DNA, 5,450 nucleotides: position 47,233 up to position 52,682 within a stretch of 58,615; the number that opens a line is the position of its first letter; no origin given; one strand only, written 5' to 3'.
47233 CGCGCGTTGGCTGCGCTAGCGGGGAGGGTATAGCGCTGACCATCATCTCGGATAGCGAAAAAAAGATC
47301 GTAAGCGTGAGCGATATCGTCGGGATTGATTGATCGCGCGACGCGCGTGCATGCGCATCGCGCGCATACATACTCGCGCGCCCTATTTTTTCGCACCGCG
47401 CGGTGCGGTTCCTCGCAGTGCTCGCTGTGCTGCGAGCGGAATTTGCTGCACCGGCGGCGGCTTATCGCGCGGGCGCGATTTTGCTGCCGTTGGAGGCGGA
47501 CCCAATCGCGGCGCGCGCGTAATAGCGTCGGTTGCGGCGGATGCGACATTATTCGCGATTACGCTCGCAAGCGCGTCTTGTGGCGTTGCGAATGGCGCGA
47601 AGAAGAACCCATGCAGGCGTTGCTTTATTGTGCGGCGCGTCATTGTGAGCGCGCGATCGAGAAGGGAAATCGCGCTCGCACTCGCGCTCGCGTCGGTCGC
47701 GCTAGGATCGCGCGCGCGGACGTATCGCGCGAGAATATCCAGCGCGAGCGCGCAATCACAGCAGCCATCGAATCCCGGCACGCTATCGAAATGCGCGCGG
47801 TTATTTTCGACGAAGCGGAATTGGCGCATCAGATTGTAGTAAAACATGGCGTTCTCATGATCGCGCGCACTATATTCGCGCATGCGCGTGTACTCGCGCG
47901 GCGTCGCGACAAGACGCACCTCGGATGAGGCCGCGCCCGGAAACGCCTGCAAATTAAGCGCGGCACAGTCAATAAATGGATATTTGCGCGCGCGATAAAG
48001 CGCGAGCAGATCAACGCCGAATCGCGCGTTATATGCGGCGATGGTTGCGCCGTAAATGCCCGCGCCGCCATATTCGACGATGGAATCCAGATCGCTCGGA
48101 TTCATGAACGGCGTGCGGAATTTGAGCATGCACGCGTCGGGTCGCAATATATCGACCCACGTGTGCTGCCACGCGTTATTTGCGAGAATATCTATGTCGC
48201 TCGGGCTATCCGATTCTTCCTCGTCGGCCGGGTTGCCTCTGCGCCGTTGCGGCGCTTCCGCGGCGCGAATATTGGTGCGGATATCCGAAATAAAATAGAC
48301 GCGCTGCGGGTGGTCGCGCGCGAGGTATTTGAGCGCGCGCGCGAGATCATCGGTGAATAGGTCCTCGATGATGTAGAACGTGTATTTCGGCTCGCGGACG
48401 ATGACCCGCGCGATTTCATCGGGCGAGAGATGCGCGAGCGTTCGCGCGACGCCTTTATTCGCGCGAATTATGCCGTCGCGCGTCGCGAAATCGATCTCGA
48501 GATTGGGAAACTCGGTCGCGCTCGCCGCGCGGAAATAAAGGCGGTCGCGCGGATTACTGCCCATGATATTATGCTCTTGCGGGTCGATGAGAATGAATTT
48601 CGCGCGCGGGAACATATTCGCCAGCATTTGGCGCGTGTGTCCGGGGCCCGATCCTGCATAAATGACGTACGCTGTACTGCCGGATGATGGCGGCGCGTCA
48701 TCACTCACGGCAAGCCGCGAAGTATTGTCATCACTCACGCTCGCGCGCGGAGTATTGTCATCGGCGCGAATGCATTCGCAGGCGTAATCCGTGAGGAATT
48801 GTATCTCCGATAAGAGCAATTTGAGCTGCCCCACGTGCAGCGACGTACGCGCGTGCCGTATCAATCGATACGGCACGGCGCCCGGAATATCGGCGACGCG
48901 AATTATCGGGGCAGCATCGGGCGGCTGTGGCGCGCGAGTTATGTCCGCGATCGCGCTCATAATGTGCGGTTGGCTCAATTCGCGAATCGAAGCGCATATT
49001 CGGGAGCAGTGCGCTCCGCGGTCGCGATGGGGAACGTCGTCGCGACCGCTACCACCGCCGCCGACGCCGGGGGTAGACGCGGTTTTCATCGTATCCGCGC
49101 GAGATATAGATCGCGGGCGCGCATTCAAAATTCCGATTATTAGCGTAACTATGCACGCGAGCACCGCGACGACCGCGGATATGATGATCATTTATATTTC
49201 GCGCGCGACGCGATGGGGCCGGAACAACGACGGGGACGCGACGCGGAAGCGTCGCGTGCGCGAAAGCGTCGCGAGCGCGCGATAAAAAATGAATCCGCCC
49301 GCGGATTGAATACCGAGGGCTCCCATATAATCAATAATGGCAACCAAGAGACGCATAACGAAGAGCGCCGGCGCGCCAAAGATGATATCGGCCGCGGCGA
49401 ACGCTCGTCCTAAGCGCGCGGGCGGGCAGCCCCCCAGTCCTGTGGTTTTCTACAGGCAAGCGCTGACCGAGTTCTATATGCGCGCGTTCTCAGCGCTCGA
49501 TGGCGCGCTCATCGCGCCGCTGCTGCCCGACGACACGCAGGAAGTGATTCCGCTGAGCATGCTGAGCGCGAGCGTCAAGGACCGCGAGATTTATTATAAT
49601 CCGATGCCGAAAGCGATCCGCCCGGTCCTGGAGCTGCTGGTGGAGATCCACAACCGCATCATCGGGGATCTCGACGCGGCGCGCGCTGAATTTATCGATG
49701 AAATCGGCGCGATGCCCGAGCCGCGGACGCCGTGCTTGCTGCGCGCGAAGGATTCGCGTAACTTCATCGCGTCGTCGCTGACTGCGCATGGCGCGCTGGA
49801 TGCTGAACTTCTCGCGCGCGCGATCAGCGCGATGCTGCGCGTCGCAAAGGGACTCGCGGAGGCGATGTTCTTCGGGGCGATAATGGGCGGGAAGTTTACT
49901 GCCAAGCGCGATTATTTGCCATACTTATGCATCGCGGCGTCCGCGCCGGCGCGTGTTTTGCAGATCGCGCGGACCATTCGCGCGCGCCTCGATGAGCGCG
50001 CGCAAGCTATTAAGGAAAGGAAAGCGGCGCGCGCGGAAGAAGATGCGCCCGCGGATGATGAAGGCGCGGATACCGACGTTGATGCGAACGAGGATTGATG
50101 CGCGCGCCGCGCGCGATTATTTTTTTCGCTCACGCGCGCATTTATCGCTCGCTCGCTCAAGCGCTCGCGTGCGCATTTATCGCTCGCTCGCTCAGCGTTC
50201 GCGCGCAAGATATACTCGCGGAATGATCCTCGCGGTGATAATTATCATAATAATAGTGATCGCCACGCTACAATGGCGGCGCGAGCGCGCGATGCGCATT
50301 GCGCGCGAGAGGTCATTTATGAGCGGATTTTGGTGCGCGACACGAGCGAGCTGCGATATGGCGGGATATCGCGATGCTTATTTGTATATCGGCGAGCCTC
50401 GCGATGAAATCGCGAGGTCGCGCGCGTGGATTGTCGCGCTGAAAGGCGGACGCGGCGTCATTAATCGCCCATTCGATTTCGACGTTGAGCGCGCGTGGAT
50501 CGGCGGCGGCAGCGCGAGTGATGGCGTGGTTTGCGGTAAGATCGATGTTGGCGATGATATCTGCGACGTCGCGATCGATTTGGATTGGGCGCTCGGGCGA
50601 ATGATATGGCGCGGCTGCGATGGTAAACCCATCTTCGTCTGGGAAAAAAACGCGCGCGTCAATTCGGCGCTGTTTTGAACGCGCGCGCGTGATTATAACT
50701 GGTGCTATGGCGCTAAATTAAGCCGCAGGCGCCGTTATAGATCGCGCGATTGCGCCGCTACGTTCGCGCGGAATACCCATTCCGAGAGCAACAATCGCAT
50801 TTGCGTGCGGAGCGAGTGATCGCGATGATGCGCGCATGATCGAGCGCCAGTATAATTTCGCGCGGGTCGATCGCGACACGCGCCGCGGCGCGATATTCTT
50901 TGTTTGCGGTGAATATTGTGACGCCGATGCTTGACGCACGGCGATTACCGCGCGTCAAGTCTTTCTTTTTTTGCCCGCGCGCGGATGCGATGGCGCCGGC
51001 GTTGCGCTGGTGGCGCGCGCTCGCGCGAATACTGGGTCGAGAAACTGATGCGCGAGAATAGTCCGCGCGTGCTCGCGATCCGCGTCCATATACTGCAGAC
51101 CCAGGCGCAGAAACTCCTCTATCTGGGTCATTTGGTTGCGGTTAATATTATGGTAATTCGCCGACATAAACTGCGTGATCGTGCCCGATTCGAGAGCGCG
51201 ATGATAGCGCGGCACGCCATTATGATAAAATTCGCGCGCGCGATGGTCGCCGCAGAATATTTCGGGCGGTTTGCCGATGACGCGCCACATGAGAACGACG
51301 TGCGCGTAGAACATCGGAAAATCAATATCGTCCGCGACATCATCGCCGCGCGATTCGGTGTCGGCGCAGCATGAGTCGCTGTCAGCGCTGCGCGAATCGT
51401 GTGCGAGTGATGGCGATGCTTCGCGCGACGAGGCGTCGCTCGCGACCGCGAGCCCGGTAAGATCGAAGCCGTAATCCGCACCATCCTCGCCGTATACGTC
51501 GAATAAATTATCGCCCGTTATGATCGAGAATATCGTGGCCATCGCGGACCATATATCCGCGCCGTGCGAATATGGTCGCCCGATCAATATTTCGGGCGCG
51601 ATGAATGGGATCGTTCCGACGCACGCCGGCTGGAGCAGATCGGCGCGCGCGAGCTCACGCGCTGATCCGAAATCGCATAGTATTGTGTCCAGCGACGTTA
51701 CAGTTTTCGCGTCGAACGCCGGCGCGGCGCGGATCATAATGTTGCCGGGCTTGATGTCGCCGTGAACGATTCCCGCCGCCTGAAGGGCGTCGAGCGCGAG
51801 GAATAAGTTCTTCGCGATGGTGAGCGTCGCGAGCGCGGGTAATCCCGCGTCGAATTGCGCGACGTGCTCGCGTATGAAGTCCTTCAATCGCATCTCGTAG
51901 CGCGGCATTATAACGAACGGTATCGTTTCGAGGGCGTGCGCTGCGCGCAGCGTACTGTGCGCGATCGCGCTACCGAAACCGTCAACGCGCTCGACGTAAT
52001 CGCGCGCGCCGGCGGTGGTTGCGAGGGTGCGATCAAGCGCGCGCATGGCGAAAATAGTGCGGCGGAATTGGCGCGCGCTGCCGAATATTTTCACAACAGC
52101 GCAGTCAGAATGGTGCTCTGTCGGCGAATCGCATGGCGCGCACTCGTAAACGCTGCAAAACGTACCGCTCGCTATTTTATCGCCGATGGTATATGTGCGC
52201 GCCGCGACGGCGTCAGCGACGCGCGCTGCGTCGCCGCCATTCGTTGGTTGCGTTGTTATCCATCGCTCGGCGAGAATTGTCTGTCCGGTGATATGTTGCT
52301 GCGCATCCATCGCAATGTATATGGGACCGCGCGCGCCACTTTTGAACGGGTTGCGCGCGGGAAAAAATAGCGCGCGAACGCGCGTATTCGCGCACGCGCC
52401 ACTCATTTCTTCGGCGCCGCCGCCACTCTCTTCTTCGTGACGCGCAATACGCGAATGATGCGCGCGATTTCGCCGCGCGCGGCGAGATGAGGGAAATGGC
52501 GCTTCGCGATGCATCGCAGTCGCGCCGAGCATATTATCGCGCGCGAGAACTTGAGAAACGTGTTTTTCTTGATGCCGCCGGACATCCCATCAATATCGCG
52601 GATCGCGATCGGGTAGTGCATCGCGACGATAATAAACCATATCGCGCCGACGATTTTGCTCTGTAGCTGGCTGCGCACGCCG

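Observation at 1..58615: Dispersed 24/30-nt in-frame repeat (core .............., peptide SD(D/G)NT(P/S)RAS[V]) embedded in a dozen or more unrelated genes, including core replication and transcription genes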

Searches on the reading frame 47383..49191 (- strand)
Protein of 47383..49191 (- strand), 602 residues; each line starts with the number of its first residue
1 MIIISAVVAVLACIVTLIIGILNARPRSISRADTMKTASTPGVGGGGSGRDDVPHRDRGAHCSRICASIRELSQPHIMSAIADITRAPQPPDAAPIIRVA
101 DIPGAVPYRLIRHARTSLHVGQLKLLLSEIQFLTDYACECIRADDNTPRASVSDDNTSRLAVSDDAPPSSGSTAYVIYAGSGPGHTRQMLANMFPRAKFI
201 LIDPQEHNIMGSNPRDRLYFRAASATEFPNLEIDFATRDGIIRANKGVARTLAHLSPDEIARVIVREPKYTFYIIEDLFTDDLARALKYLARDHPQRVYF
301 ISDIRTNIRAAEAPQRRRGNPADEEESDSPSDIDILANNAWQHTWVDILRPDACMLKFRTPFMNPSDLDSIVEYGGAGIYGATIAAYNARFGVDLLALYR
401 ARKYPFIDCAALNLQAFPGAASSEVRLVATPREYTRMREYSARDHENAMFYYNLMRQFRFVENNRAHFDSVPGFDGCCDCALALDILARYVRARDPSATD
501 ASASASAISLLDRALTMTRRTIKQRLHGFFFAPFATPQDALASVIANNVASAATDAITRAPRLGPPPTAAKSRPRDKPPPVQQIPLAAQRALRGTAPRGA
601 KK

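Call 9: search_protein_families(library=pfam, proteins=[window:47383-49191:-], max_evalue=0.01)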
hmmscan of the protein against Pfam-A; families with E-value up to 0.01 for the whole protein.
window:47383-49191:- (602 aa): 1 family
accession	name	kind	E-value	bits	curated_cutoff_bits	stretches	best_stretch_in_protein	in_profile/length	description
PF01358.24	PARP_regulatory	-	4.9e-14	52.4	25.4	1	325-375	139-189/292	Poly A polymerase regulatory subunit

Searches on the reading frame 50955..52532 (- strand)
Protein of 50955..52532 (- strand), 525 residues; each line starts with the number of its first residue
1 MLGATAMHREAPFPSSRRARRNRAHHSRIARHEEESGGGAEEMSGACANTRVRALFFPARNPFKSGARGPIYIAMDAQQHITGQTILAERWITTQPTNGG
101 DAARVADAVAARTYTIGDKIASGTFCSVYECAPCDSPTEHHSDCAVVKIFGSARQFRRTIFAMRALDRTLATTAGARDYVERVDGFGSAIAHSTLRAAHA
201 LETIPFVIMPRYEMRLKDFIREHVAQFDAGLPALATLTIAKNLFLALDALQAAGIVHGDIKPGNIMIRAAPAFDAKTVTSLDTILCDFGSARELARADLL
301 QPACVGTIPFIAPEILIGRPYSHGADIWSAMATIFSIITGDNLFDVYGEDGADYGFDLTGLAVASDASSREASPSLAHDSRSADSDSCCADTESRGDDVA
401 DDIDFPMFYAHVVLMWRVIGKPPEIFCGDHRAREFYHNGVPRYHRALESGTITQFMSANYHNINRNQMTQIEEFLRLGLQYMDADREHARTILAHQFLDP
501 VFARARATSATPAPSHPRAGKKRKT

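Call 9: search_protein_families(library=pfam, proteins=[window:50955-52532:-], max_evalue=0.01)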
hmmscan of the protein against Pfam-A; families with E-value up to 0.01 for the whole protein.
window:50955-52532:- (525 aa): 5 families
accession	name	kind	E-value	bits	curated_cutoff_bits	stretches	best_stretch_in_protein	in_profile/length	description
PF00069.31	Pkinase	-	1.5e-19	70.9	31.7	1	235-345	99-198/263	Protein kinase domain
PF07714.23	PK_Tyr_Ser-Thr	-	5.2e-10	39.5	23.1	1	215-339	87-199/258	Protein tyrosine and serine/threonine kinase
PF01636.29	APH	-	1.3e-05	25.5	23.2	1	191-268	100-183/239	Phosphotransferase enzyme family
PF17667.7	Pkinase_fungal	-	1.7e-05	24.2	24.1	1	249-323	301-372/387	Fungal protein kinase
PF03109.22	ABC1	-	0.0035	16.9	22.9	1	245-296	178-219/244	ABC1 atypical kinase-like domain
